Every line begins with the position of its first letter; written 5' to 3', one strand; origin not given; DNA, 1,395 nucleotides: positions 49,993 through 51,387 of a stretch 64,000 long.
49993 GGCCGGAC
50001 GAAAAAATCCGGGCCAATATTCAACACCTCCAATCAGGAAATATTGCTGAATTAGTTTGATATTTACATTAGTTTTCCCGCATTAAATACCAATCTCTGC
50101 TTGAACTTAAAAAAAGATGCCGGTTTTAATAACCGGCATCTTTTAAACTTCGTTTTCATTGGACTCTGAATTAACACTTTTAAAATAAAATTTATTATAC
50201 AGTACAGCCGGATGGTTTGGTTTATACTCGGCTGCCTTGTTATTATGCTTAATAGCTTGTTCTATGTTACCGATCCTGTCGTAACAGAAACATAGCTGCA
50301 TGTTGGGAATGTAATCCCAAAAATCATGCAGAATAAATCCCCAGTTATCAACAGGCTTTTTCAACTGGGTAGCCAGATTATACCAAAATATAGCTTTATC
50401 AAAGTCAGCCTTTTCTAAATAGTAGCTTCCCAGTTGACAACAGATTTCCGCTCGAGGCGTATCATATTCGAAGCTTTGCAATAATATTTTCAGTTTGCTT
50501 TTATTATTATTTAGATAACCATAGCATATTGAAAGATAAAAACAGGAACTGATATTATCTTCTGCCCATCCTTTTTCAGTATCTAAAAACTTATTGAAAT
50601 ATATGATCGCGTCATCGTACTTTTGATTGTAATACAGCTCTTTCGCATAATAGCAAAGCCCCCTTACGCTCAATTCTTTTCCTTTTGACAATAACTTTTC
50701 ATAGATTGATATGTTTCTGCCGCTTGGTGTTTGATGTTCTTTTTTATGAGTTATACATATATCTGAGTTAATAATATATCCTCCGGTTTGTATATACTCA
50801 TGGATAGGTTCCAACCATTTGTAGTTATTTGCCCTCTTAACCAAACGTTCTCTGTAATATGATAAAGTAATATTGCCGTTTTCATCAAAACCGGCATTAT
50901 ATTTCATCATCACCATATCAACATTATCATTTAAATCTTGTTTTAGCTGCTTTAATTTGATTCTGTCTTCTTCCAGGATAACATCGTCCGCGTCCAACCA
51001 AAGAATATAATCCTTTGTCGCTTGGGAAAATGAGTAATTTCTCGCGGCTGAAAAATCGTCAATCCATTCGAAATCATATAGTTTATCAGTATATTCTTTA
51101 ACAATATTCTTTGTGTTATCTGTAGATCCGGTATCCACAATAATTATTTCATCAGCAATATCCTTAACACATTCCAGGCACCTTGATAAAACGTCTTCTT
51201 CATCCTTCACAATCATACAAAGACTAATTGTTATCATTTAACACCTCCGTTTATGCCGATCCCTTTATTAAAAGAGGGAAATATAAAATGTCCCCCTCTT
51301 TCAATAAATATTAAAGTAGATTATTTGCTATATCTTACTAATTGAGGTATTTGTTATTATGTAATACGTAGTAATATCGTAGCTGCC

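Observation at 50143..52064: Cys/His-rich, collagen-like, BclA-C-terminal-like protein paired with a TPR-containing GT2 glycosyltransferase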

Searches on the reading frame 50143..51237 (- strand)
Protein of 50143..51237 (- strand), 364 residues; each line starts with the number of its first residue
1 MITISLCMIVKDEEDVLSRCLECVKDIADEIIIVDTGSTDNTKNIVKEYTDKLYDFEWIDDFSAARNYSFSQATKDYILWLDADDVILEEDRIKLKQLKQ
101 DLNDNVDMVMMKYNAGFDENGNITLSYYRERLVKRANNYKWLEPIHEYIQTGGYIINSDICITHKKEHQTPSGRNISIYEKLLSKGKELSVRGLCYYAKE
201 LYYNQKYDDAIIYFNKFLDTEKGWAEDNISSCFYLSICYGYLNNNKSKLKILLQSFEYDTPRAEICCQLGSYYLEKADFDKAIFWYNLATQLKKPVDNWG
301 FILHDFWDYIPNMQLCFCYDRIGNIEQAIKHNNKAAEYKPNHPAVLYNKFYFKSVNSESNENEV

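Call 4: search_protein_families(library=pfam, proteins=[window:50143-51237:-], max_evalue=0.01)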
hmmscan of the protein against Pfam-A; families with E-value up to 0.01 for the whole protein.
window:50143-51237:- (364 aa): 8 families
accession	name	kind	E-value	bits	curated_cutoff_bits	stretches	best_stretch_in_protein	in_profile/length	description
PF00535.33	Glycos_transf_2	-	1.4e-22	80.8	23.3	1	5-151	1-155/168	Glycosyl transferase family 2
PF07719.23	TPR_2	-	9.3e-08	32.1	27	0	263-292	1-30/34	Tetratricopeptide repeat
PF13181.12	TPR_8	-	1.3e-07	31.7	25.7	1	263-293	1-31/34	Tetratricopeptide repeat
PF10111.15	Glyco_tranf_2_2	-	5.3e-06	26.6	27.3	1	26-107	27-116/276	Glycosyltransferase like family 2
PF00515.34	TPR_1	-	1.3e-05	25.2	27.8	0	315-342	7-34/34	Tetratricopeptide repeat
PF13704.12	Glyco_tranf_2_4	-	2e-05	25.4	27.5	1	11-91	1-88/98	Glycosyl transferase family 2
PF13424.12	TPR_12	-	0.00025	21.6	30.1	0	263-293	45-75/77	Tetratricopeptide repeat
PF23558.1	TPR_P4H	-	0.0023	18.5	27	0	266-354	4-87/91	Prolyl 4-hydroxylase peptide-substrate-binding domain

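Call 5: search_protein_families(library=ncbifam, proteins=[window:50143-51237:-], max_evalue=1)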
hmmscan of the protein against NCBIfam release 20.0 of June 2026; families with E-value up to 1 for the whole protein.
window:50143-51237:- (364 aa): 21 families
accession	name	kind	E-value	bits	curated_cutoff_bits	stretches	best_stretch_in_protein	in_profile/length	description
TIGR04195.1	S_glycosyl_SunS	equivalog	9.6e-15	54.3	350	1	3-262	58-326/421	SunS family peptide S-glycosyltransferase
NF007482.0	PRK10073.1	equivalog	1.9e-12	46.8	423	1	4-132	8-141/334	glycosyltransferase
TIGR04283.1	glyco_like_mftF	equivalog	1.7e-06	27.8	182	1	10-123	7-117/221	TIGR04283 family arsenosugar biosynthesis glycosyltransferase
NF040959.1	MamA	equivalog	1.2e-05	24.9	200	1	206-345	52-175/204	magnetosome protein MamA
NF038302.1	EPS_HpsE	equivalog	1.2e-05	24.5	300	1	24-87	29-99/307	hormogonium polysaccharide biosynthesis glycosyltransferase HpsE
NF047683.1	TeichurnBiosyTuaG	equivalog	2.2e-05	24.2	400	1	29-106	36-116/252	teichuronic acid biosynthesis protein TuaG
TIGR03965.1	mycofact_glyco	equivalog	2.2e-05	23.6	280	1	4-85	76-165/467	mycofactocin biosynthesis glycosyltransferase MftF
NF041875.1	EPS_EpsD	equivalog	0.00013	21.5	370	1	30-93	32-97/325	exopolysaccharide biosynthesis glycosyltransferase EpsD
NF053739.1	GlytfEpsEBac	equivalog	0.0008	18.5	450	1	4-123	3-129/265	glycosyltransferase EpsE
TIGR03937.1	PgaC_IcaA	equivalog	0.0013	17.7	422.3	1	28-91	74-141/407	poly-beta-1,6-N-acetyl-D-glucosamine synthase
NF038299.1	EPS_HpsN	equivalog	0.0018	17.3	425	1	30-100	32-106/317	hormogonium polysaccharide biosynthesis glycosyltransferase HpsN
NF050050.1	ProtGlycPglI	equivalog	0.0022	17.4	500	1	13-102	13-108/306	GalNAc(5)-diNAcBac-PP-undecaprenol beta-1,3-glucosyltransferase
TIGR02521.1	type_IV_pilW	equivalog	0.0023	17.5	154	1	262-348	30-104/234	type IV pilus biogenesis/stability protein PilW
NF010496.0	PRK13915.1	equivalog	0.0065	15.6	262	1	3-53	32-88/307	glucosyl-3-phosphoglycerate synthase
TIGR04009.1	wcaE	equivalog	0.01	15.1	369.2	1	24-107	29-114/248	colanic acid biosynthesis glycosyltransferase WcaE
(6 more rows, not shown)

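Call 20: search_solved_structures(query=window:50143-51237:-, max_evalue=0.01, show_alignments=1)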
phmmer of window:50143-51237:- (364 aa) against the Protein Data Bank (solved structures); distinct sequences matched with E-value up to 0.01: 25.
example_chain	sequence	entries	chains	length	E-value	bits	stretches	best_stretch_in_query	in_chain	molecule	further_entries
22ao_A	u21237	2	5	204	1.1e-29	107.1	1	4-157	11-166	GmaR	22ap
7msp_A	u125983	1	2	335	1.1e-14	57.7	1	3-263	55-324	SPbeta prophage-derived glycosyltransferase SunS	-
7msn_A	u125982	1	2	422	8.7e-14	54.8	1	3-263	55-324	SPbeta prophage-derived glycosyltransferase SunS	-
7msk_A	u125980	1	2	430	2.4e-11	46.8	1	7-206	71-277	Glyco_trans_2-like domain-containing protein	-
9qhb_A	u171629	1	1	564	6.9e-08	35.4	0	199-293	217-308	Engineered tetratricopeptide repeat protein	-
8bu0_A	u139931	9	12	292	2.3e-07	33.7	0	199-292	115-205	Consensus tetratricopeptide repeat protein | Crystal structure of an 8-repeat consensus TPR superhelix with Zinc. | Monomer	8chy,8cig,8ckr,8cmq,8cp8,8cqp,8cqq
7obi_A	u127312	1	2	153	1.7e-06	30.8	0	256-346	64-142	CTPR-rv4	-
5hea_A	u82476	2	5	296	7e-06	28.8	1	4-133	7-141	Putative glycosyltransferase (GalT1)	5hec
9qhc_A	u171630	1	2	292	4.5e-05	26.1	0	200-293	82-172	Engineered tetratricopeptide repeat protein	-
8a3t_D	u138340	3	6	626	0.00011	24.8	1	234-323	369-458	Anaphase-promoting complex subunit CDC23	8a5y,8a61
8ch0_A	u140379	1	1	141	0.00023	23.8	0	200-292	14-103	Consensus tetratricopeptide repeat protein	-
2fo7_A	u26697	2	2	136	0.0004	23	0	200-292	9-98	SYNTHETIC CONSENSUS TPR PROTEIN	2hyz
4ui9_C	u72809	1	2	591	0.001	21.7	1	202-308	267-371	CELL DIVISION CYCLE PROTEIN 23 HOMOLOG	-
9gzg_A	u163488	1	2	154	0.001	21.7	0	256-338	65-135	Engineered CTPR protein with glutamic acids for conductivity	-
5a31_C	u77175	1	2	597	0.001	21.7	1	202-308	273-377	CELL DIVISION CYCLE PROTEIN 23 HOMOLOG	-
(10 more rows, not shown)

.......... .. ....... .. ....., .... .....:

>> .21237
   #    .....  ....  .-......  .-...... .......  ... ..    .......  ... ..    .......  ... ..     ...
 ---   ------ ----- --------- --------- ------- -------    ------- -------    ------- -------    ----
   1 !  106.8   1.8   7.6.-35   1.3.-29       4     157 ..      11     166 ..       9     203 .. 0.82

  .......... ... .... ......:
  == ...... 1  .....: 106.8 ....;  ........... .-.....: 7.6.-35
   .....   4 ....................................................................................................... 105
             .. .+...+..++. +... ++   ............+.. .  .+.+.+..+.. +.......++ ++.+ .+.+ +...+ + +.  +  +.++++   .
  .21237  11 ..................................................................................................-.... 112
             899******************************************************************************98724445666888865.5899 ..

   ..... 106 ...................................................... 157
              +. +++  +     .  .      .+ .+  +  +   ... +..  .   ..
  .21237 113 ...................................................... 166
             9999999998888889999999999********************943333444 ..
